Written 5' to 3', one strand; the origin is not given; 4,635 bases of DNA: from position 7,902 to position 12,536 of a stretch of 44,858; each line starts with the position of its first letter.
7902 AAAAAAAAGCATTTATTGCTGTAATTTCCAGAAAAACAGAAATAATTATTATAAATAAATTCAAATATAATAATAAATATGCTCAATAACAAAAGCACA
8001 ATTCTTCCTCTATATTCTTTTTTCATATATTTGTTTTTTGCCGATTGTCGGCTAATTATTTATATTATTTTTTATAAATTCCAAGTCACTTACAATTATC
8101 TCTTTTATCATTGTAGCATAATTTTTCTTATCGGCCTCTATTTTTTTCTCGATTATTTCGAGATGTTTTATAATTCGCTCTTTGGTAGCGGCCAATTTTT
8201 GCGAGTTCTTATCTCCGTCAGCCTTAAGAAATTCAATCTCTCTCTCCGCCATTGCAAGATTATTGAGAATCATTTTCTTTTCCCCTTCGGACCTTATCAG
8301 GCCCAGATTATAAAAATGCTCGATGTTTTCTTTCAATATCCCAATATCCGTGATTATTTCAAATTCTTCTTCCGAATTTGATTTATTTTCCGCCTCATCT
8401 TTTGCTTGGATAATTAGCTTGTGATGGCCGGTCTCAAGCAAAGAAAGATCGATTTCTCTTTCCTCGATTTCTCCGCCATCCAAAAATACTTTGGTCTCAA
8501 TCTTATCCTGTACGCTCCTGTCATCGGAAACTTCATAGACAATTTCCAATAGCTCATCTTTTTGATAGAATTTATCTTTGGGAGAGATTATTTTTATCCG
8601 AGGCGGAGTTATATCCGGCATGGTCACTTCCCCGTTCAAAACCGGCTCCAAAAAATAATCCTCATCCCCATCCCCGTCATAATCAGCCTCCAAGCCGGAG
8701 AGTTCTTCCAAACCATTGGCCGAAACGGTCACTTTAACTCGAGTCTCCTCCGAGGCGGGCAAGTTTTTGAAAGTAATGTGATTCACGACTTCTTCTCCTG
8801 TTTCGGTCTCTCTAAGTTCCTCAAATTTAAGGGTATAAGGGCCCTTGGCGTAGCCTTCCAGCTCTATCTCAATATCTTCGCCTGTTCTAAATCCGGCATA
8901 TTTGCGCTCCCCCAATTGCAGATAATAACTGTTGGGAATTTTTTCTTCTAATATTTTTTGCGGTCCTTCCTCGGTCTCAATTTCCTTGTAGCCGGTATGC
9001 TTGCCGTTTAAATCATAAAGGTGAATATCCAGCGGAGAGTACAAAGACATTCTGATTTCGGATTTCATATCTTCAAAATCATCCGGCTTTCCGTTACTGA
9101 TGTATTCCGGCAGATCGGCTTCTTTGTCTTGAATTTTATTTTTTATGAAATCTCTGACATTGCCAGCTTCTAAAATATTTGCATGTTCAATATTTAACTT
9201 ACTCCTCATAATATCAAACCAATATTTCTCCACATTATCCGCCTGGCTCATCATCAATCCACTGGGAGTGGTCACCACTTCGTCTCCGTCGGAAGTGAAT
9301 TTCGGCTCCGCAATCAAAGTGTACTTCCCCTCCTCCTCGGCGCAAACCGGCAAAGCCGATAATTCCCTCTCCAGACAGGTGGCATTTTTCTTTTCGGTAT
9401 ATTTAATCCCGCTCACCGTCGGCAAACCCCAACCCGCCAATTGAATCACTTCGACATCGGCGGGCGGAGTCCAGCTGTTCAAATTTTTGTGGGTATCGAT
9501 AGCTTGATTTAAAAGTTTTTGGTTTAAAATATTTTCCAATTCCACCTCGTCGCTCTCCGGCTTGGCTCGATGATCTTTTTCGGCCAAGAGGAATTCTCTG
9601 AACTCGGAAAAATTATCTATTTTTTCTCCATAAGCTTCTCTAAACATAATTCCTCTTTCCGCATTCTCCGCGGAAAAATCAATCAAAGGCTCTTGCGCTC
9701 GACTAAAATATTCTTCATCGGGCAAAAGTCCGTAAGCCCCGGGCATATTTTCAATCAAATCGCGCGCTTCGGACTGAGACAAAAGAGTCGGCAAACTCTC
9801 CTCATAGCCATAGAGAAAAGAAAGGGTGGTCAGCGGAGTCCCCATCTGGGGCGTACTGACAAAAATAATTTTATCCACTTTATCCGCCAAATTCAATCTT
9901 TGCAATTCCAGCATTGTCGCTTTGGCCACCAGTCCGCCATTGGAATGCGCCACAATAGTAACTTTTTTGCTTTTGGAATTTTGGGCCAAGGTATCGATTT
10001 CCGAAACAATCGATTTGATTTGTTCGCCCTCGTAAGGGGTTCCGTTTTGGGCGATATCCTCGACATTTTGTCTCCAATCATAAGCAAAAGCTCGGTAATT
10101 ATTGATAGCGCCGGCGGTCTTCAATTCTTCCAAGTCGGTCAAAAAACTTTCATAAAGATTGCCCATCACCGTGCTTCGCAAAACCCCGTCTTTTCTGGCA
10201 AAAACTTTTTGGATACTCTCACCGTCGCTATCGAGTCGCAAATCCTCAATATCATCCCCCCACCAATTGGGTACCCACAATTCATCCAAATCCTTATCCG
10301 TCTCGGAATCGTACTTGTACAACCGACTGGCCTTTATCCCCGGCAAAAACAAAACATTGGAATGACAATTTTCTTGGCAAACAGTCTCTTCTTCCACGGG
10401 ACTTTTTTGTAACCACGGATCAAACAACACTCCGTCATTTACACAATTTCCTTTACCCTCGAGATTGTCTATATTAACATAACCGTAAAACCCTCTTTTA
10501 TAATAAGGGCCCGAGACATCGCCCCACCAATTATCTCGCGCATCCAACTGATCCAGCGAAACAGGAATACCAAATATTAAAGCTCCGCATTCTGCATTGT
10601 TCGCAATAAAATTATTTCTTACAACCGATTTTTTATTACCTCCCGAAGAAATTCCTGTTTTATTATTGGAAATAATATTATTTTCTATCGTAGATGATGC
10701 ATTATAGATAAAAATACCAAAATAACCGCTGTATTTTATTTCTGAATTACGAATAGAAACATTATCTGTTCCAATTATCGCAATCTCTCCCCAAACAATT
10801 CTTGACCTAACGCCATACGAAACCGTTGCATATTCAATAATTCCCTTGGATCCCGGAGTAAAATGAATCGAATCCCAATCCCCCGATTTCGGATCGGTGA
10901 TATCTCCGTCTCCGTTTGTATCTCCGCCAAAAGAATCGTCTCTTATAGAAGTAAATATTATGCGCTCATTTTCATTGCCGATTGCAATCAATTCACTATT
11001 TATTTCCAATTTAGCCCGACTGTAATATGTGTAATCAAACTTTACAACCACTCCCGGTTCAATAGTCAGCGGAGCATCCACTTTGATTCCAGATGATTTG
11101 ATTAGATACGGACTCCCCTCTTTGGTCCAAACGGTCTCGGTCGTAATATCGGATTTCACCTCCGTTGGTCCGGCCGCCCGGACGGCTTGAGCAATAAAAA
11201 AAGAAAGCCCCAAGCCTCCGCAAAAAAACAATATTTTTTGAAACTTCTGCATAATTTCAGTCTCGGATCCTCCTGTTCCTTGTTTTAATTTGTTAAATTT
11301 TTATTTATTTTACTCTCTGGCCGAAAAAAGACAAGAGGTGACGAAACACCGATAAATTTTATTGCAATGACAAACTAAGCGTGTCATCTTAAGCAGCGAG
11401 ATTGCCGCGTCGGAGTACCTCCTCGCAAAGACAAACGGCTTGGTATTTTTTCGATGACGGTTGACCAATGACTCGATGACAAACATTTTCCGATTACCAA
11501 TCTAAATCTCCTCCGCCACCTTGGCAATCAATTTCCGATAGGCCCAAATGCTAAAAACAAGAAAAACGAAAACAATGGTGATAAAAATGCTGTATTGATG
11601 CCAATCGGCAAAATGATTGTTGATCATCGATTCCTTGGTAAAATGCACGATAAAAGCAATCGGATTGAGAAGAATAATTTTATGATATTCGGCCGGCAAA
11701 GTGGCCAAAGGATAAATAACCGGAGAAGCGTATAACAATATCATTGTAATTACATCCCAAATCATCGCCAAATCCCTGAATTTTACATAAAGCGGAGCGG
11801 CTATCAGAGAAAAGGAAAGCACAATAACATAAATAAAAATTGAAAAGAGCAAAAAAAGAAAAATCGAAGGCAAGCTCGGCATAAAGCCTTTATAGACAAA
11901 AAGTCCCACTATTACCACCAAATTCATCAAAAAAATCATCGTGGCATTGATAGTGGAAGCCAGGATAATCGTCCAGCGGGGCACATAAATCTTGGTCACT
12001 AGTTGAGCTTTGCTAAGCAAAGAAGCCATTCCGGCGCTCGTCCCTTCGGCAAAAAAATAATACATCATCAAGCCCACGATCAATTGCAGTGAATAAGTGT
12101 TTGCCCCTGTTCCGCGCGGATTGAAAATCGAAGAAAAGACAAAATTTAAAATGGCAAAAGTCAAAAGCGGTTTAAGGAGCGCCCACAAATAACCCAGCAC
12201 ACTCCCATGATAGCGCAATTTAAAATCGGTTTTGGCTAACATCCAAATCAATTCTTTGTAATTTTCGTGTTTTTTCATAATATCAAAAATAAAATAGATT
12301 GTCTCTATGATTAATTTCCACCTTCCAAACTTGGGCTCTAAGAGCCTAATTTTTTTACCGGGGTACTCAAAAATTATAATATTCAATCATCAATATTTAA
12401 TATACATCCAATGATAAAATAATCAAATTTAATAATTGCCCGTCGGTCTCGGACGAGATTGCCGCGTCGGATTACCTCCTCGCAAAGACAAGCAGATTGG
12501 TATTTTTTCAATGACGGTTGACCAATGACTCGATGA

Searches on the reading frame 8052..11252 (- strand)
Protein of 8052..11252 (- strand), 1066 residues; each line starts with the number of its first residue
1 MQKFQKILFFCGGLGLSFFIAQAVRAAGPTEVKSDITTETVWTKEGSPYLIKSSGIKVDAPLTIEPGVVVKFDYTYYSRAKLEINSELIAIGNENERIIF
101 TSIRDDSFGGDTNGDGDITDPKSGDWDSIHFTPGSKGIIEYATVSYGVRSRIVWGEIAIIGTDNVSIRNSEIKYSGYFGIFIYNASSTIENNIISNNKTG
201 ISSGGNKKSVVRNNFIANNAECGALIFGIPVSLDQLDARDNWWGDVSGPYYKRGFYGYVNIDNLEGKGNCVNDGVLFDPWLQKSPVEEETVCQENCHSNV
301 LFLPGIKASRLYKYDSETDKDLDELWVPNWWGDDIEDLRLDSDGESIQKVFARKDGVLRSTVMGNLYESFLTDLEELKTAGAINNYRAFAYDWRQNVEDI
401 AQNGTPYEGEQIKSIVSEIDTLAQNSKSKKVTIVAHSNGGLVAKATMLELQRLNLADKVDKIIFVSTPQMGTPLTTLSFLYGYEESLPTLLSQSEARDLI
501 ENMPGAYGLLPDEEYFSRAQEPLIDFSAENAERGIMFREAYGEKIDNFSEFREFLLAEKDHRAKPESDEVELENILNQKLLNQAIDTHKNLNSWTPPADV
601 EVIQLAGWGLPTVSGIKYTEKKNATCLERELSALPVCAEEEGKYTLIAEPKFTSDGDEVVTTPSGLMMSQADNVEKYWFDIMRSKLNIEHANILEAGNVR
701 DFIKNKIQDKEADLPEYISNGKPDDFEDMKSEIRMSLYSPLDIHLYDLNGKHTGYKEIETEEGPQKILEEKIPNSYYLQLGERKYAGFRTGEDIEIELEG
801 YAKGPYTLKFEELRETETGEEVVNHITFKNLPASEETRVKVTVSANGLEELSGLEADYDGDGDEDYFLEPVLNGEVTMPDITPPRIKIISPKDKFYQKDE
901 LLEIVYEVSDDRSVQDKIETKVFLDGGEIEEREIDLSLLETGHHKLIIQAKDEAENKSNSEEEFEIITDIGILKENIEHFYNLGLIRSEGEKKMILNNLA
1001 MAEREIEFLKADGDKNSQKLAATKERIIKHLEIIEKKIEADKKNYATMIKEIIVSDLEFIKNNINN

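Call 80: search_protein_families(library=pfam, proteins=[window:8052-11252:-], max_evalue=0.00001)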
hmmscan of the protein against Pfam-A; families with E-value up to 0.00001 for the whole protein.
window:8052-11252:- (1066 aa): 5 families
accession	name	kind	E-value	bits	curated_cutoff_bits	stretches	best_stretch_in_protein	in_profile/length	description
PF02450.21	LCAT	-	5.2e-17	62.6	21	1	360-667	59-358/392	Lecithin:cholesterol acyltransferase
PF13229.12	Beta_helix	-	7.1e-11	42.4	25.9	1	157-226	26-97/158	Right handed beta helix region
PF07819.20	PGAP1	-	4.3e-08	33.6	24.3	1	385-487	45-147/233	PGAP1-like alpha/beta domain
PF24096.1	DUF7379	-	1.6e-06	28.7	33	1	412-476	54-119/191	Domain of unknown function (DUF7379)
PF05048.19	NosD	-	1.8e-06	28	23.6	1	157-221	108-175/212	Periplasmic copper-binding protein (NosD)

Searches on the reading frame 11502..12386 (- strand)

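Call 80: search_protein_families(library=pfam, proteins=[window:11502-12386:-], max_evalue=0.00001)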
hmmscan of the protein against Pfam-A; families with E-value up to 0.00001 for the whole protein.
window:11502-12386:- (294 aa): 1 family
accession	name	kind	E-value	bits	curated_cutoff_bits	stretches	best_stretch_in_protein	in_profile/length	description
PF01061.29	ABC2_membrane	-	3.7e-14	53.2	26.9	1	46-247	2-203/211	ABC-2 type transporter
